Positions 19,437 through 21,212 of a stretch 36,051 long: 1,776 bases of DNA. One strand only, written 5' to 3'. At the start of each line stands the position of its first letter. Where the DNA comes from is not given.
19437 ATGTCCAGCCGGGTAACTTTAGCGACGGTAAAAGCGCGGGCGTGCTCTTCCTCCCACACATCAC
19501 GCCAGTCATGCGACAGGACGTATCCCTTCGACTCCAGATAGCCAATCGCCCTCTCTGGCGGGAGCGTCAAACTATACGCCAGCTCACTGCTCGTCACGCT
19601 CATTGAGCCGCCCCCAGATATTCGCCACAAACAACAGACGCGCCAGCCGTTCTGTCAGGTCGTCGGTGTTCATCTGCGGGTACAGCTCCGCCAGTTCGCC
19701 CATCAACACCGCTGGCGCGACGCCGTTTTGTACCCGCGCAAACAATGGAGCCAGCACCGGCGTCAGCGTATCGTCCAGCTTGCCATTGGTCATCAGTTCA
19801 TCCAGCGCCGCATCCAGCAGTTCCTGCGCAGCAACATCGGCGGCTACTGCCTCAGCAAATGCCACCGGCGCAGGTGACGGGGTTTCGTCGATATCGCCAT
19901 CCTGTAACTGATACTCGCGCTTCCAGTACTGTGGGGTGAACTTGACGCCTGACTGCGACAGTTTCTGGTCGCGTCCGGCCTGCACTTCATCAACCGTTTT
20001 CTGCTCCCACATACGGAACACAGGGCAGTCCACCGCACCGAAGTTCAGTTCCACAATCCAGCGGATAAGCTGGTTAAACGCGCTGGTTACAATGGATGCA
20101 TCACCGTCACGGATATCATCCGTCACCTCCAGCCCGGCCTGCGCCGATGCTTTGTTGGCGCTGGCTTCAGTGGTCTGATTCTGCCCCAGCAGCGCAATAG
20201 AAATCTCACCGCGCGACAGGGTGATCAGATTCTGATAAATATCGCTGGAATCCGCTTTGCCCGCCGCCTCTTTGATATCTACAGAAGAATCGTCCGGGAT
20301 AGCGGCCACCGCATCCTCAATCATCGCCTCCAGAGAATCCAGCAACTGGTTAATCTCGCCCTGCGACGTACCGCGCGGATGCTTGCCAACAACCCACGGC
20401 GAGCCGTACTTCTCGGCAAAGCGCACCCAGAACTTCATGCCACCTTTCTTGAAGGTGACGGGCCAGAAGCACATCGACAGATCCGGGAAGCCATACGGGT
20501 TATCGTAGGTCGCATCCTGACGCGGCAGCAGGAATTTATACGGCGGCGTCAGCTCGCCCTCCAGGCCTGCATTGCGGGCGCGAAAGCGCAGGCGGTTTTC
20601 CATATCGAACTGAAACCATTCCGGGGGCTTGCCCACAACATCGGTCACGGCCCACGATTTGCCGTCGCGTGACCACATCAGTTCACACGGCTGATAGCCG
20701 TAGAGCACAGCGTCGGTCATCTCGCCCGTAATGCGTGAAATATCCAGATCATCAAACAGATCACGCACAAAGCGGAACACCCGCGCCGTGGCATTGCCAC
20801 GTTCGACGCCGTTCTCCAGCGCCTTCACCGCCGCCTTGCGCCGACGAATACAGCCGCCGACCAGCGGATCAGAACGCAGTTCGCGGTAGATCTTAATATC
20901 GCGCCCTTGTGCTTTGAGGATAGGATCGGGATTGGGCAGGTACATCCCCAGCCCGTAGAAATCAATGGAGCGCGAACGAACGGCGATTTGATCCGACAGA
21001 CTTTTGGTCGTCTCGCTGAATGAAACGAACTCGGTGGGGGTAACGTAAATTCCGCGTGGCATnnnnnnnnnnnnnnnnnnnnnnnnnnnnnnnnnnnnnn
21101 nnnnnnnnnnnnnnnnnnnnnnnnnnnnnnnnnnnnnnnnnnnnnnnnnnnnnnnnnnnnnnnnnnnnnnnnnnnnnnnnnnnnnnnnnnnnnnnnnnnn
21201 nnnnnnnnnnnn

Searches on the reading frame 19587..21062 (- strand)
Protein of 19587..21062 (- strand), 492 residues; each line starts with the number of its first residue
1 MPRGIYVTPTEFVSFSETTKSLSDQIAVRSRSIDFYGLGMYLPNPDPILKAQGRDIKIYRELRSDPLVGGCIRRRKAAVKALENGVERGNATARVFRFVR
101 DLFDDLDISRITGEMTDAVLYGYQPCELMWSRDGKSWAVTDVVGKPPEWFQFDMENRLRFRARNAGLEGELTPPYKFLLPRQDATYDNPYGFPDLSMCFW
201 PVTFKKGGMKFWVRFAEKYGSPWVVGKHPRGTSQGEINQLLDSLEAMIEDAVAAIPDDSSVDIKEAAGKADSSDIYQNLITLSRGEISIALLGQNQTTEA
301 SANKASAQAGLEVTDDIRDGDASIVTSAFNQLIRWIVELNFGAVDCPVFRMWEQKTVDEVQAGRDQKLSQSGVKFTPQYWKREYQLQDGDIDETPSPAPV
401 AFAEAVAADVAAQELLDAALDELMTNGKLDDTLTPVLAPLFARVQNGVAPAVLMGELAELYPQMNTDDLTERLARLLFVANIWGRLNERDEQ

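Call 45: search_dna_similar(query=window:19587-21062:-, collection=phages, mode=protein, max_rows=15)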
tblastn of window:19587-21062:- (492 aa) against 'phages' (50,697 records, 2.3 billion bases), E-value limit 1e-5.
Records with a match: 388; places in all: 388; records where one place covers at least 80% of the query: 43.
Best place of each record, by identity: 60-80% 12; <60% 376.
By first word of the organism name: Pseudomonas 174; Ralstonia 95; Burkholderia 13; Vibrio 12; Bacteriophage 10; Nodularia 9; Escherichia 8; Stenotrophomonas 5; Rhodobacter 5; Cyanophage 5; and 28 more.
By host as written in the record: Ralstonia solanacearum 69; Pseudomonas aeruginosa 68; - 51; Pseudomonas aeruginosa PA14 33; Vibrio sp. 9; Burkholderia sp. 7; Ralstonia solanacearum Race 3, Biovar 1 6; Nodularia spumigena KAC65 4; and 97 more.
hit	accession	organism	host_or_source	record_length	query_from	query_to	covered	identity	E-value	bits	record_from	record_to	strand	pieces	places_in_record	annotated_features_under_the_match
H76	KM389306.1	Escherichia phage Phi06_2974 B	-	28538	1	490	100%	73.0%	0e+0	702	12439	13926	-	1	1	record has no annotation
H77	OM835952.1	Klebsiella phage KP12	Klebsiella pneumoniae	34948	1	490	100%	72.8%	0e+0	695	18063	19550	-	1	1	FluMu-like protein | virion morphogenesis protein | terminase large subunit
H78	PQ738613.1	Escherichia phage PhiKM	Escherichia coli (uropathogenic)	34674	1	490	100%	70.4%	0e+0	697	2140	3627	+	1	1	hypothetical protein | virion morphogenesis protein | terminase large subunit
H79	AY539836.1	Burkholderia phage BcepMu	-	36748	1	487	99%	60.4%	0e+0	592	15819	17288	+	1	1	gp29 | gp28 | gp30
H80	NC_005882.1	Burkholderia phage BcepMu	-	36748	1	487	99%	60.4%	0e+0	592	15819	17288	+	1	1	portal protein | gp28 | minor head protein and DNA pilot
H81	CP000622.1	Burkholderia phage phiE255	Burkholderia thailandensis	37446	1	487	99%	60.2%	0e+0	586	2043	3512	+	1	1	gp3 | gp2 | gp4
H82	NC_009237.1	Burkholderia phage phiE255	Burkholderia thailandensis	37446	1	487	99%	60.2%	0e+0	586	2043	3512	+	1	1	portal protein | gp2 | minor head protein and DNA pilot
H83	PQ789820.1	Burkholderia phage vB_E427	Burkholderia sp.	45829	1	487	99%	60.2%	0e+0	586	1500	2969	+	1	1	hypothetical protein (x2) | minor head protein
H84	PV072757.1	Burkholderia phage vB_CB2b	Burkholderia sp.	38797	1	487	99%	60.2%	0e+0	586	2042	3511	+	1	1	hypothetical protein (x2) | minor head protein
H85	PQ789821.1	Burkholderia phage vB_E274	Burkholderia sp.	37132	1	487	99%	60.0%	0e+0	584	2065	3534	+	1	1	hypothetical protein (x2) | minor head protein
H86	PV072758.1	Burkholderia phage vB_E430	Burkholderia sp.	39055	1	487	99%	60.0%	0e+0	584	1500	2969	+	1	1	hypothetical protein (x2) | minor head protein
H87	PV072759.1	Burkholderia phage vB_E433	Burkholderia sp.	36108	1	487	99%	60.0%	0e+0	584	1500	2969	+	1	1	hypothetical protein (x2) | minor head protein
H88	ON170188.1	Ralstonia phage YO107_2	Ralstonia solanacearum T440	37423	3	487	99%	59.8%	0e+0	579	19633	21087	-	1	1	record has no annotation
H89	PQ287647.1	Pseudomonas phage Komp_PAO1_1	Pseudomonas aeruginosa PAO1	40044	3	487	99%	54.5%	9e-165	521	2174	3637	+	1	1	portal protein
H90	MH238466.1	Pasteurella phage AFS-2018a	Pasteurella multocida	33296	22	394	76%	52.9%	9e-124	404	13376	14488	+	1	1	portal protein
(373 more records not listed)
